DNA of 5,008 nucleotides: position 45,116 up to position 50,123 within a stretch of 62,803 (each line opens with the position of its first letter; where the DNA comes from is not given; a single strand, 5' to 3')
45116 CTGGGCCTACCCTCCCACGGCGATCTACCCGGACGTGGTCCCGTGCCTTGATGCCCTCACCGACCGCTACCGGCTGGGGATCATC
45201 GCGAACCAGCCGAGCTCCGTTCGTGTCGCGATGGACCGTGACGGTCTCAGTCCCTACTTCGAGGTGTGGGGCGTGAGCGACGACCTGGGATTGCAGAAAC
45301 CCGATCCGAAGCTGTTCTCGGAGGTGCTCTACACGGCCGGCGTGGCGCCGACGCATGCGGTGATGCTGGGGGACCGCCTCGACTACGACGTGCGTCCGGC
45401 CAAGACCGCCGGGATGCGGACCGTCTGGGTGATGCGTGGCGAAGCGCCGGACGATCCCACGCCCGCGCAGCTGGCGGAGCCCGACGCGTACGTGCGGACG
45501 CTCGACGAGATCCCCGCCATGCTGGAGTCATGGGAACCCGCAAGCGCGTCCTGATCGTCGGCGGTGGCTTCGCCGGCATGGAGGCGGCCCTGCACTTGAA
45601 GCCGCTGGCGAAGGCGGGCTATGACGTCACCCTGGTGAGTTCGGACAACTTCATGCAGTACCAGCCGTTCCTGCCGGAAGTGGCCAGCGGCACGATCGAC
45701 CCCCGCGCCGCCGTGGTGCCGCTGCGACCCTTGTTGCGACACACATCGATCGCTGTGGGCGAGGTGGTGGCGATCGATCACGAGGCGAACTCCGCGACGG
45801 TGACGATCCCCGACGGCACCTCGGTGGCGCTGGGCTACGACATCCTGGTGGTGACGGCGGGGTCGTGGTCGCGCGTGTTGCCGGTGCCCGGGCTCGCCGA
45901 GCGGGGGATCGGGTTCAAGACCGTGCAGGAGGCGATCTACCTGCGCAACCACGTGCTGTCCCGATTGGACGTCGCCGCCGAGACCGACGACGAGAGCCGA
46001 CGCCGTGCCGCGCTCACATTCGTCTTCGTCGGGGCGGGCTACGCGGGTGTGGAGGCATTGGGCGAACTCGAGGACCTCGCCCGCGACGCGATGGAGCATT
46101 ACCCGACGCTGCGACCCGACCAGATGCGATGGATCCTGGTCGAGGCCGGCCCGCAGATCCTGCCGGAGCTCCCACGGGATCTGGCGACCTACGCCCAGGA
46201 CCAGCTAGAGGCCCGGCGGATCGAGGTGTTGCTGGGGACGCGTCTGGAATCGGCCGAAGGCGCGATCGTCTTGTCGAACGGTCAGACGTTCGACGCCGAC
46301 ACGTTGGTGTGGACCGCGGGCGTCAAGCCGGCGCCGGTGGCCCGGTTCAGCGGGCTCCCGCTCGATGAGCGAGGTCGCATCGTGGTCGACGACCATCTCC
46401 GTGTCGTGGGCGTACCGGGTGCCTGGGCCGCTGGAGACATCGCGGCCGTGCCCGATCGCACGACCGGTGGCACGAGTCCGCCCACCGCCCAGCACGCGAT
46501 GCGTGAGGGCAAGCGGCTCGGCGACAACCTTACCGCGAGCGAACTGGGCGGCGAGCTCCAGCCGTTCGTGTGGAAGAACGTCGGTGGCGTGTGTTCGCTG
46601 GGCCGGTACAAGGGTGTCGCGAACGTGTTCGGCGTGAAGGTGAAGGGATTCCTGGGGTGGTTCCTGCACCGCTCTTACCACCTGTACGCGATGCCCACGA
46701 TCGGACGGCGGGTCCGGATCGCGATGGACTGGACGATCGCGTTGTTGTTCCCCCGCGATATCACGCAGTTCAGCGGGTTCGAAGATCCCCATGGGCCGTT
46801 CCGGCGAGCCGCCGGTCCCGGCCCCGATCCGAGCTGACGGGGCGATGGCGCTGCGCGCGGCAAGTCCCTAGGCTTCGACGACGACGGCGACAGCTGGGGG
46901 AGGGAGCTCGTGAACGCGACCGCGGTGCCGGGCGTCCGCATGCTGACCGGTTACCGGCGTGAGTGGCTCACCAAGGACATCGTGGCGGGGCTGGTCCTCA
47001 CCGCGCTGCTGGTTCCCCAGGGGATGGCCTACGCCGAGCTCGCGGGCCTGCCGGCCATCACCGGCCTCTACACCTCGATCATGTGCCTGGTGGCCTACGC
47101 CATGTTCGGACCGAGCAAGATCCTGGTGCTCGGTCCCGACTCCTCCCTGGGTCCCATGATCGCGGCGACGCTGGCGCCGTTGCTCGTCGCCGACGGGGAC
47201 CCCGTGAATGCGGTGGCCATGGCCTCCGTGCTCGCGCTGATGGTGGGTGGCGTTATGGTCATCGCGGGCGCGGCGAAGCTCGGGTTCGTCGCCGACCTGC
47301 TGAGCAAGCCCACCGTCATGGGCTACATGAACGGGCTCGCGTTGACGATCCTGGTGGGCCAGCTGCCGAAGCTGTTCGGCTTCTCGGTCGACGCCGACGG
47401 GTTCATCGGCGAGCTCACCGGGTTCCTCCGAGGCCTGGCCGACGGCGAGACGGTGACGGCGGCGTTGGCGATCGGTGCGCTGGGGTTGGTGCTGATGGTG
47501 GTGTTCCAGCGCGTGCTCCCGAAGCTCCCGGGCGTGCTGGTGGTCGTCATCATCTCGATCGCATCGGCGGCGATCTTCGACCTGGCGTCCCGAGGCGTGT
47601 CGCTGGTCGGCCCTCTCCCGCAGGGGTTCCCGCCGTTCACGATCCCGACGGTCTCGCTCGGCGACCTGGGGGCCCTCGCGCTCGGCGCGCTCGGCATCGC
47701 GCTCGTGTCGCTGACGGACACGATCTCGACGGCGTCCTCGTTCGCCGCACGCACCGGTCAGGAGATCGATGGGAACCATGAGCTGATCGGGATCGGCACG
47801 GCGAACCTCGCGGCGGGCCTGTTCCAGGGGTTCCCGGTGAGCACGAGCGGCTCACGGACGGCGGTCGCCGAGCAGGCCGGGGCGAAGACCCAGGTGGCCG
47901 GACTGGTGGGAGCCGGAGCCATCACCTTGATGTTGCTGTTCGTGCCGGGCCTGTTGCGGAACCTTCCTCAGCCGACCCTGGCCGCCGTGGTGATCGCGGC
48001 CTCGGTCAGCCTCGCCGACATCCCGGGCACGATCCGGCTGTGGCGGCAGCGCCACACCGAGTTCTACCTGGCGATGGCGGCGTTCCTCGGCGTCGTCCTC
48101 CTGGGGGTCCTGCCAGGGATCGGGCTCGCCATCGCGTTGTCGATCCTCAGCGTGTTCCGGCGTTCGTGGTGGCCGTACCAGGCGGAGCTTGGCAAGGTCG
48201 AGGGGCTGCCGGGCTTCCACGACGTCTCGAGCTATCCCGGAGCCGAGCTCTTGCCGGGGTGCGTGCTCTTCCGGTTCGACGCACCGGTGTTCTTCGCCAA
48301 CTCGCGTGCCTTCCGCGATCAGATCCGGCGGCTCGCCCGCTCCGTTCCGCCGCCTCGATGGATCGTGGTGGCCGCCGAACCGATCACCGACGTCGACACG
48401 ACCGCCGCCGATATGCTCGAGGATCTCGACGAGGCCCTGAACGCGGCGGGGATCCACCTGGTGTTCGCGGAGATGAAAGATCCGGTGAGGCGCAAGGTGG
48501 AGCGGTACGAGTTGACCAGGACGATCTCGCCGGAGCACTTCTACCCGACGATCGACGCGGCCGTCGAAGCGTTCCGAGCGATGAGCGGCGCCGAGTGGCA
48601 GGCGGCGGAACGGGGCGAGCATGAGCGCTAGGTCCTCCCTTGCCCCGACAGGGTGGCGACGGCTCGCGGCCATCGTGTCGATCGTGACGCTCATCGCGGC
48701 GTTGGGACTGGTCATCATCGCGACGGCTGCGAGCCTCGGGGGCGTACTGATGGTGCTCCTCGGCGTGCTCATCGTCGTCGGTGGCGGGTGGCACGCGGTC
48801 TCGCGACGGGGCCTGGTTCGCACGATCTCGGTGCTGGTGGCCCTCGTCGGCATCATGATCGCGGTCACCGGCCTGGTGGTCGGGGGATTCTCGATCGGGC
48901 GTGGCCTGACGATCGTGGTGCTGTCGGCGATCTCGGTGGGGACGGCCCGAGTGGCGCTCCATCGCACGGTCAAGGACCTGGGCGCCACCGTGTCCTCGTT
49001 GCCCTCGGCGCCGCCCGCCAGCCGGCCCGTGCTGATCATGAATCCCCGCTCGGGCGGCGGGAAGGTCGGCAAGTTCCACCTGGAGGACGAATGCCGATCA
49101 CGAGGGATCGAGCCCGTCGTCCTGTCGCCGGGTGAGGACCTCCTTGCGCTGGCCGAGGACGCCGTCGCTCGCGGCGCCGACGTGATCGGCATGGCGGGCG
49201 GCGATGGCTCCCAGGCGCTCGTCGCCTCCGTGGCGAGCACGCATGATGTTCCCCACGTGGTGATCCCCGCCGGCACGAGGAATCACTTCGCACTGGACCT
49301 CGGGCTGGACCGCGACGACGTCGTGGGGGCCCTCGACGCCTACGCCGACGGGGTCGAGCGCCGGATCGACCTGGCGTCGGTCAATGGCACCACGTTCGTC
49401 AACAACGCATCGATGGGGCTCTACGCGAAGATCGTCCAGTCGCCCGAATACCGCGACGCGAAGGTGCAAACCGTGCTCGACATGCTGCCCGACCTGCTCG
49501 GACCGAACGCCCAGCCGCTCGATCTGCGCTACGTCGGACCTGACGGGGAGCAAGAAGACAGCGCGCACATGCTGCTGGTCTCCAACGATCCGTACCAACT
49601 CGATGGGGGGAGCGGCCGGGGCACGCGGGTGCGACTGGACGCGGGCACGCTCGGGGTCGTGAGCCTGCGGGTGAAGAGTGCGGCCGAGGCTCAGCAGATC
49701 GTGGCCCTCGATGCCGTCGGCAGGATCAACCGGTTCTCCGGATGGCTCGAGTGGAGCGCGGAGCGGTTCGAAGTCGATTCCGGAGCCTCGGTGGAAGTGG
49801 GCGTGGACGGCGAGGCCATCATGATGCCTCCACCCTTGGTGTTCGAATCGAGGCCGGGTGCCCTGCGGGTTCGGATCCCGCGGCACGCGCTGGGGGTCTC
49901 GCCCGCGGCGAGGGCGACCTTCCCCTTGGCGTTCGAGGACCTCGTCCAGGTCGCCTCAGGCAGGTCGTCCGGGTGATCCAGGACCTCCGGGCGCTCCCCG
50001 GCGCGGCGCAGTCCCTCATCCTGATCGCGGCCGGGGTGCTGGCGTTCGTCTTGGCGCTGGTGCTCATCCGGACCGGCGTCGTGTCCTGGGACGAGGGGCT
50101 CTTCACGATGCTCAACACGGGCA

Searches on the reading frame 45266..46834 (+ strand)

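Call 76: search_protein_families(library=pfam, proteins=[window:45266-46834:+], max_evalue=0.00001)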
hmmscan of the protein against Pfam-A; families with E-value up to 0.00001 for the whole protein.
window:45266-46834:+ (523 aa): 3 families
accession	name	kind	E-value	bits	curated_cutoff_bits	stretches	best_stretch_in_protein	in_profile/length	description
PF07992.20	Pyr_redox_2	-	1.1e-46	160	26.1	1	94-415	2-291/291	Pyridine nucleotide-disulphide oxidoreductase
PF00070.33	Pyr_redox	-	7.8e-14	52.4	22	1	253-332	3-68/82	Pyridine nucleotide-disulphide oxidoreductase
PF01266.30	DAO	-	8.3e-09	35.9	27.9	0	94-127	1-31/353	FAD dependent oxidoreductase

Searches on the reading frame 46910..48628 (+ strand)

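Call 76: search_protein_families(library=pfam, proteins=[window:46910-48628:+], max_evalue=0.00001)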
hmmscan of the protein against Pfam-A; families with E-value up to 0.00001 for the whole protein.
window:46910-48628:+ (573 aa): 2 families
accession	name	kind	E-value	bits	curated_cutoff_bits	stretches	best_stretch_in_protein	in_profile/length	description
PF00916.26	Sulfate_transp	-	2.3e-88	297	23.2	1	20-390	1-379/380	Sulfate permease family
PF01740.26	STAS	-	1.9e-15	56.9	22.6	1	444-551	3-106/106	STAS domain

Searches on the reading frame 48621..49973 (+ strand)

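Call 76: search_protein_families(library=pfam, proteins=[window:48621-49973:+], max_evalue=0.00001)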
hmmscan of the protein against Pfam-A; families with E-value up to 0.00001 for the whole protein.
window:48621-49973:+ (451 aa): 1 family
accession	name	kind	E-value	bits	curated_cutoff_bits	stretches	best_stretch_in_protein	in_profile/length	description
PF00781.29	DAGK_cat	-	5.6e-19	68.4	23.6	1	137-254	3-125/125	Diacylglycerol kinase catalytic domain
